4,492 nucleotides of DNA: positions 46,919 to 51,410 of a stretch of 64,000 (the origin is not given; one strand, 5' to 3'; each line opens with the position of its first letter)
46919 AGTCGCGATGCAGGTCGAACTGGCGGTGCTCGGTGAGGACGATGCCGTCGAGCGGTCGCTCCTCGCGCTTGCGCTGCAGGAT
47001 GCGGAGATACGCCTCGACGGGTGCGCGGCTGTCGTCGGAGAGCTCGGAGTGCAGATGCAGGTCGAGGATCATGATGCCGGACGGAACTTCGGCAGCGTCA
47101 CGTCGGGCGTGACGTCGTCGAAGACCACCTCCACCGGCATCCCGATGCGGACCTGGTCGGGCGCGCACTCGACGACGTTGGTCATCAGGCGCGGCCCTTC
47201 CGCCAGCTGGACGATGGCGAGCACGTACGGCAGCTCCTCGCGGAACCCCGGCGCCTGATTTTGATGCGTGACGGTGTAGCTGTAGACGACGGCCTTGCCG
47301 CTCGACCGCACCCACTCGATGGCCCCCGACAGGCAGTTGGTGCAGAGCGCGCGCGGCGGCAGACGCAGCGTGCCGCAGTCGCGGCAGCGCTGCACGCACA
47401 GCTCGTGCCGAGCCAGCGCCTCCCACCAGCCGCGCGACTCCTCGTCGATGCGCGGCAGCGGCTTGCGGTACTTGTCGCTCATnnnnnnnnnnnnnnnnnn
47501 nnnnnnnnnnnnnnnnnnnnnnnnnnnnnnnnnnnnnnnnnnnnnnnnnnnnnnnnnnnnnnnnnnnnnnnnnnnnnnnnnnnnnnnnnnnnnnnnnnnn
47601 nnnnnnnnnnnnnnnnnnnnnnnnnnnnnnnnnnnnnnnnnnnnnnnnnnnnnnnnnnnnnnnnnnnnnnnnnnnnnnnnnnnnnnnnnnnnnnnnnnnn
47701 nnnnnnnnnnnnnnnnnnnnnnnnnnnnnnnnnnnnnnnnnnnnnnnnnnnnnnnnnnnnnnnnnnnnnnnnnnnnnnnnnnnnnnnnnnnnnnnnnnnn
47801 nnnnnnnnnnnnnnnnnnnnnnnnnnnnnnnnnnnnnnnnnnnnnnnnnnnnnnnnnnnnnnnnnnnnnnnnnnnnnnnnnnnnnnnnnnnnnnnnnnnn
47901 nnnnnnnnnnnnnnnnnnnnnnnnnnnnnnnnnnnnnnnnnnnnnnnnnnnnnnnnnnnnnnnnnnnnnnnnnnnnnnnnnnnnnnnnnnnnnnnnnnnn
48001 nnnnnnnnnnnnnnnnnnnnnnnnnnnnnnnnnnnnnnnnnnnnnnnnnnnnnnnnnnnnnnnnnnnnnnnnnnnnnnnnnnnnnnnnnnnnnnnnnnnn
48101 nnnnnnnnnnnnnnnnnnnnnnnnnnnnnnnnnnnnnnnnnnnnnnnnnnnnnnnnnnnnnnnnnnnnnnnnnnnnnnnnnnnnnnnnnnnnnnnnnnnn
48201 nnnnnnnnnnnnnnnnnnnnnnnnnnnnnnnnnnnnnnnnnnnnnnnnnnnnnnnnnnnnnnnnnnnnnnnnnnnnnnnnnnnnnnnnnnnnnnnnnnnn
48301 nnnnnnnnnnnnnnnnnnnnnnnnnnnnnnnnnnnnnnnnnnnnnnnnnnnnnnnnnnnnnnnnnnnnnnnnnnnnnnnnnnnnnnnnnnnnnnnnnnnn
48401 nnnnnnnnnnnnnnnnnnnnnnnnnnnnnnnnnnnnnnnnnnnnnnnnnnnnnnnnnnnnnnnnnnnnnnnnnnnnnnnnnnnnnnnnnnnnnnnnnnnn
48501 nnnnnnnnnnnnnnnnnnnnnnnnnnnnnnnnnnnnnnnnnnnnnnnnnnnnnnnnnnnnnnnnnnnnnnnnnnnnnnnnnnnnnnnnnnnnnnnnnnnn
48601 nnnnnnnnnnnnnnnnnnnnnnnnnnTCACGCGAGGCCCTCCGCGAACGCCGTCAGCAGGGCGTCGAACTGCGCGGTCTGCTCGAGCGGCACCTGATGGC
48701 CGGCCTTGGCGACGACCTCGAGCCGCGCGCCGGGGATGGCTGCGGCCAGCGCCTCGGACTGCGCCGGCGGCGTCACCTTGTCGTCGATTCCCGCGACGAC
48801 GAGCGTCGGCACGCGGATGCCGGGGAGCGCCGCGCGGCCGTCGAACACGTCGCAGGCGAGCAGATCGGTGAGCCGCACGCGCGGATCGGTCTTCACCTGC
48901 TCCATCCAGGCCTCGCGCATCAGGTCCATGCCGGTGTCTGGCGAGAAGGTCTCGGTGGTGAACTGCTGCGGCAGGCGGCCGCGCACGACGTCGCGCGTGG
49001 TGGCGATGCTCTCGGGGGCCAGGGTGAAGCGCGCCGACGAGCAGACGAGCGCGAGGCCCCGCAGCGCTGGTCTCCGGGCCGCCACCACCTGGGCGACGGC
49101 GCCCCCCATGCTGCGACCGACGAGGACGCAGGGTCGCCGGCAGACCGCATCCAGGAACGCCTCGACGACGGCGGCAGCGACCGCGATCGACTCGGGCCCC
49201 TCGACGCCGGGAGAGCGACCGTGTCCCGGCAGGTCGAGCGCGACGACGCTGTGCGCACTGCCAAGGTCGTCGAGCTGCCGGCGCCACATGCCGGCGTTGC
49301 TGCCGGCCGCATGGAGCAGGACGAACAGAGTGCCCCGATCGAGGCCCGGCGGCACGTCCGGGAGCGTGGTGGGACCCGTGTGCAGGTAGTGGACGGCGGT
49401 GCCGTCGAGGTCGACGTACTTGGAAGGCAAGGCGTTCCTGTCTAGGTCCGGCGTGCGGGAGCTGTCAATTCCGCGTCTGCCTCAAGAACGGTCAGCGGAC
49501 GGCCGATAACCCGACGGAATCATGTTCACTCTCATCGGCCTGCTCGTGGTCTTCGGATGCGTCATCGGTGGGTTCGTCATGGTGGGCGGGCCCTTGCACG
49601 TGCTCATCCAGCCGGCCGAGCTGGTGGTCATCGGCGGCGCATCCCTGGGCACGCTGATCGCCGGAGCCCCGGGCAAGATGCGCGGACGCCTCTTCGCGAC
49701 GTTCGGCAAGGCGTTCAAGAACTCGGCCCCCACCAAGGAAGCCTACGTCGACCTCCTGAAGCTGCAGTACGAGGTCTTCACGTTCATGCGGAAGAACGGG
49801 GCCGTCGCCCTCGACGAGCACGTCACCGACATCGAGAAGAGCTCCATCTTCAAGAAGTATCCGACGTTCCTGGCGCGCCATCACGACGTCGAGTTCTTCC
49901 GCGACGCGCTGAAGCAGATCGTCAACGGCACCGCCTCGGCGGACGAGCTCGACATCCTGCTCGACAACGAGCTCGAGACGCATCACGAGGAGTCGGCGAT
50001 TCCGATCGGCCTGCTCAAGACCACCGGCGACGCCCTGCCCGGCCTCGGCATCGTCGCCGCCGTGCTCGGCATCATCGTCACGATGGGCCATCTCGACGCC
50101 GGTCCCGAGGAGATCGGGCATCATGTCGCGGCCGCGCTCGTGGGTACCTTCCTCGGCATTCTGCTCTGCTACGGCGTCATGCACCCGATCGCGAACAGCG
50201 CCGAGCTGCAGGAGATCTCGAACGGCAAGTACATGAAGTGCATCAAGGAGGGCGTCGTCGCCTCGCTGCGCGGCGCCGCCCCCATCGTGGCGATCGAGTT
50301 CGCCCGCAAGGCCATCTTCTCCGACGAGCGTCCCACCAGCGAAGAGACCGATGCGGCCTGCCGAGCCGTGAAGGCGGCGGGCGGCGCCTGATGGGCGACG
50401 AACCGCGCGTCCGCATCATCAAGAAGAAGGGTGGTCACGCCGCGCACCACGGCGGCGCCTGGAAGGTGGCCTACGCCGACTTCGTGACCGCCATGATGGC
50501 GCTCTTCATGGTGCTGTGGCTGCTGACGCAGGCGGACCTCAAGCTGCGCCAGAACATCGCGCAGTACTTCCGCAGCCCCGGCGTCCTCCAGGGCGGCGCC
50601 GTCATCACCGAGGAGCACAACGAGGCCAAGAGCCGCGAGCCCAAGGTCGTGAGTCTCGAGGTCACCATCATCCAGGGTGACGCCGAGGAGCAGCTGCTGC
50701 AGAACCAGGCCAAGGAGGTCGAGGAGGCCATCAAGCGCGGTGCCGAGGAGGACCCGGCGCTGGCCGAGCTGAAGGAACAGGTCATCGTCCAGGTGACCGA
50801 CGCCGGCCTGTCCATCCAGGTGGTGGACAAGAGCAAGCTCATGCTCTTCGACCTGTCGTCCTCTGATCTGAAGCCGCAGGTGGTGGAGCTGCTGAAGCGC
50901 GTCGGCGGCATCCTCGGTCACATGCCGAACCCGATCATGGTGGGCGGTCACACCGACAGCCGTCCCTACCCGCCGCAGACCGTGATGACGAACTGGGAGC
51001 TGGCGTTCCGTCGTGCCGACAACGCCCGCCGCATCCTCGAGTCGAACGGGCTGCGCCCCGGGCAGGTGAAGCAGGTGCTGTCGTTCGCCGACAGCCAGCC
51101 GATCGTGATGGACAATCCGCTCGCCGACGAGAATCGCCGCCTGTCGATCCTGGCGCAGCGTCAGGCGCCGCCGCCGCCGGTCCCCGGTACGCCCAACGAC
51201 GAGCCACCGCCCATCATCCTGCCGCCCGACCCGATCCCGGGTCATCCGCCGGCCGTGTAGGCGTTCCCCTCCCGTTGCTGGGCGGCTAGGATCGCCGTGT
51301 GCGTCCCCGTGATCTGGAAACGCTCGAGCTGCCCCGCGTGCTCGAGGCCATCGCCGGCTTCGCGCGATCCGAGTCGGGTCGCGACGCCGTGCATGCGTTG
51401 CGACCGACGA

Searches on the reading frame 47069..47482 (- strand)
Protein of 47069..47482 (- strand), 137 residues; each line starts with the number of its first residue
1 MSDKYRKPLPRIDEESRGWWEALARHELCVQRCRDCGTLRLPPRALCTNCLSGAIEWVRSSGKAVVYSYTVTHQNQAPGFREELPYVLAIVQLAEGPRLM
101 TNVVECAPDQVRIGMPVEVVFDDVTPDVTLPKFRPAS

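Call 8: search_protein_families(library=pfam, max_evalue=0.01, proteins=[window:47069-47482:-])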
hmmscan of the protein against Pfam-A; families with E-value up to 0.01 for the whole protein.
window:47069-47482:- (137 aa): 2 families
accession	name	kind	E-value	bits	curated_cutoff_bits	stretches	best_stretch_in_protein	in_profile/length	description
PF01796.24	OB_ChsH2_C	-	1.5e-27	95.7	27.1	1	57-122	1-65/65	ChsH2, C-terminal OB-fold domain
PF12172.15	zf-ChsH2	-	3.5e-13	49.5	23.2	1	20-56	1-37/37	ChsH2, rubredoxin-like zinc ribbon domain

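Call 9: search_protein_families(library=ncbifam, max_evalue=0.01, proteins=[window:47069-47482:-])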
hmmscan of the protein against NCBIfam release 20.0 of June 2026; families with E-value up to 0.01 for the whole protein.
window:47069-47482:- (137 aa): 1 family
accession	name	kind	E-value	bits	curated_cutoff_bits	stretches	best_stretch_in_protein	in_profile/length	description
NF053627.1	BnzsclthlBbsAGT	equivalog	3.8e-10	39.9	250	1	31-124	39-128/145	benzoylsuccinyl-CoA thiolase subunit BbsA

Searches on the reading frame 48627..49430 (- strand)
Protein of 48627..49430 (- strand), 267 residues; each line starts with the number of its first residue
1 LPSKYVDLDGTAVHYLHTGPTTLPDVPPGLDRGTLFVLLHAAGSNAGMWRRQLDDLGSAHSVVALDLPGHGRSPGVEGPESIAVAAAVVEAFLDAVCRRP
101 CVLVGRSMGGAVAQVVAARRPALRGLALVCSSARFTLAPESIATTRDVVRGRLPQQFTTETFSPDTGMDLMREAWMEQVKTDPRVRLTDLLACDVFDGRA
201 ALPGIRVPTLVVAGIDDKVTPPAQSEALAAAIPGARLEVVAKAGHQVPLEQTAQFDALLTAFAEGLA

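Call 8: search_protein_families(library=pfam, max_evalue=0.01, proteins=[window:48627-49430:-])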
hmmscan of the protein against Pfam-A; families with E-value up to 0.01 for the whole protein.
window:48627-49430:- (267 aa): 10 families
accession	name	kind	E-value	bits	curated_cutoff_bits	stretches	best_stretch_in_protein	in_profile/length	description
PF12697.13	Abhydrolase_6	-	1.1e-27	98.6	26.3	1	36-254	1-213/217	Alpha/beta hydrolase family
PF00561.26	Abhydrolase_1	-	9.6e-25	88.1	25.8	2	35-159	2-126/245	alpha/beta hydrolase fold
PF12146.15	Hydrolase_4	-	5.2e-19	68.9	27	1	36-251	7-238/239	Serine aminopeptidase, S33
PF03959.19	FSH1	-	4e-05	23.8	21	1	201-252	155-206/211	Serine hydrolase (FSH1)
PF08386.16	Abhydrolase_4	-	0.00016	22.2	21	1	207-251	35-79/103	TAP-like protein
PF20408.4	Abhydrolase_11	-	0.00032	20.9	27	0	83-127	62-103/193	Alpha/beta hydrolase domain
PF00326.27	Peptidase_S9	-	0.00081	19.4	22.6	0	205-248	143-190/213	Prolyl oligopeptidase family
PF00975.26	Thioesterase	-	0.00091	19.9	26.4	1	35-119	3-86/226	Thioesterase domain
PF06821.19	Ser_hydrolase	-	0.0043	17.4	22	0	206-245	115-153/172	Serine hydrolase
PF07859.19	Abhydrolase_3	-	0.0059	16.8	25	1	85-217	52-176/210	alpha/beta hydrolase fold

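Call 9: search_protein_families(library=ncbifam, max_evalue=0.01, proteins=[window:48627-49430:-])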
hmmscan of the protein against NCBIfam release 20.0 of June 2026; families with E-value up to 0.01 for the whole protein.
window:48627-49430:- (267 aa): 38 families (the best 25 are shown)
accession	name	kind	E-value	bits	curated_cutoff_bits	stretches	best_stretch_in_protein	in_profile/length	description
NF051488.1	bifunc_PcaDC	exception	3.1e-42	145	390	1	34-264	13-251/375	bifunctional 3-oxoadipate enol-lactonase/4-carboxymuconolactone decarboxylase PcaDC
TIGR02427.1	protocat_pcaD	equivalog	2.9e-36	125.1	255.85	1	35-262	15-249/251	3-oxoadipate enol-lactonase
NF051487.1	bifunc_PcaCD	exception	2.1e-30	106.2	430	1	35-263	174-411/413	bifunctional 4-carboxymuconolactone decarboxylase/3-oxoadipate enol-lactonase PcaCD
NF011457.0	PRK14875.1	equivalog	1.7e-29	103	307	2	7-132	116-232/372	acetoin dehydrogenase dihydrolipoyllysine-residue acetyltransferase subunit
TIGR01738.1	bioH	equivalog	5e-27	95.1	206.95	2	36-141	7-108/245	pimeloyl-ACP methyl ester esterase BioH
TIGR03695.1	menH_SHCHC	equivalog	6.2e-19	68.4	208.55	2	34-159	3-130/252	2-succinyl-6-hydroxy-2,4-cyclohexadiene-1-carboxylate synthase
TIGR03056.1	bchO_mg_che_rel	equivalog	4.5e-17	61.9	172.55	2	29-121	24-117/278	alpha/beta fold hydrolase BchO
TIGR03611.1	RutD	equivalog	5e-17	62.1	238.5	2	184-263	176-255/258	pyrimidine utilization protein D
NF045632.1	hydroxlase_HsaD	equivalog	1.2e-15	57.2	400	2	3-125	14-130/290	4,5:9,10-diseco-3-hydroxy-5,9,17-trioxoandrosta-1(10),2-diene-4-oate hydrolase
NF050089.1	i_nPHAscl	equivalog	5.4e-14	51.9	300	1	35-131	20-117/288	intracellular short-chain-length polyhydroxyalkanoate depolymerase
NF007674.0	PRK10349.1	equivalog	1.8e-12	47.5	449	1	36-259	16-249/256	pimeloyl-ACP methyl ester esterase BioH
TIGR03343.1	biphenyl_bphD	equivalog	1.6e-10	40.7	462.15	2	33-121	30-123/282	2-hydroxy-6-oxo-6-phenylhexa-2,4-dienoate hydrolase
NF008340.0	PRK11126.1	equivalog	2.7e-10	39.9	261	1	34-158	15-137/255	2-succinyl-6-hydroxy-2,4-cyclohexadiene-1-carboxylate synthase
NF002938.0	PRK03592.1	equivalog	2.8e-10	40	241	1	32-131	29-129/298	haloalkane dehalogenase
NF052614.1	AB_fold_OlsI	equivalog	5e-10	39.3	385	1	87-262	76-254/272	ornithine lipid biosynthesis O-acyltransferase OlsI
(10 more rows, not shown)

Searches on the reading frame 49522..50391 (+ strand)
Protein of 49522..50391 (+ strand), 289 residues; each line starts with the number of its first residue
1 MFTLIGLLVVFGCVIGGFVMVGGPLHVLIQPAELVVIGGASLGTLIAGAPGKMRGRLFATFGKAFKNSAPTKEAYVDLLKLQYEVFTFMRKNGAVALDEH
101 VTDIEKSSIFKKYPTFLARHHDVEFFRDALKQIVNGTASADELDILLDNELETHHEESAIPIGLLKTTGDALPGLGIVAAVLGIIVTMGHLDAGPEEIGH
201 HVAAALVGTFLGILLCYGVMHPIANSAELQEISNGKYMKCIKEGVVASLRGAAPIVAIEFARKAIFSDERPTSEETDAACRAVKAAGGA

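Call 12: search_protein_families(library=pfam, max_evalue=0.01, proteins=[window:49522-50391:+])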
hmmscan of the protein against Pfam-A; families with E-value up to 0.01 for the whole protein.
window:49522-50391:+ (289 aa): 2 families
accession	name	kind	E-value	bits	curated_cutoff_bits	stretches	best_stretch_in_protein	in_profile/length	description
PF20560.3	MotA_N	-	1.3e-26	93.1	27.3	1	4-93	1-91/91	Motility protein A N-terminal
PF01618.21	MotA_ExbB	-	5.9e-12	45.9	22.9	1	122-226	6-113/127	MotA/TolQ/ExbB proton channel family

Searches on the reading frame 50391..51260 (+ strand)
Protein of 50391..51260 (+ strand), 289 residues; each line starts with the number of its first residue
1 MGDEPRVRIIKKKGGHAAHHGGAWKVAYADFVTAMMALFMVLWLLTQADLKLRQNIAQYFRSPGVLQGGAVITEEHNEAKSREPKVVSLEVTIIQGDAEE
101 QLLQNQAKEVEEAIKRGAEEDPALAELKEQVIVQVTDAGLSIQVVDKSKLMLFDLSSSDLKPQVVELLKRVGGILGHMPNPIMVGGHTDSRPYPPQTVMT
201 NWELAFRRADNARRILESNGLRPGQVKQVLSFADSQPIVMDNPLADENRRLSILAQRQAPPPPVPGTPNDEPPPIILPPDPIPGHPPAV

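Call 12: search_protein_families(library=pfam, max_evalue=0.01, proteins=[window:50391-51260:+])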
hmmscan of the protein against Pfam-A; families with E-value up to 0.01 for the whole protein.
window:50391-51260:+ (289 aa): 2 families
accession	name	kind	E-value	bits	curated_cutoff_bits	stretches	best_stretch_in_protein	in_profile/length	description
PF13677.11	MotB_plug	-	1.1e-18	67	24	1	11-63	5-57/58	Membrane MotB of proton-channel complex MotA/MotB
PF00691.25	OmpA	-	2.8e-12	47.3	27.2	1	152-249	1-96/98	OmpA family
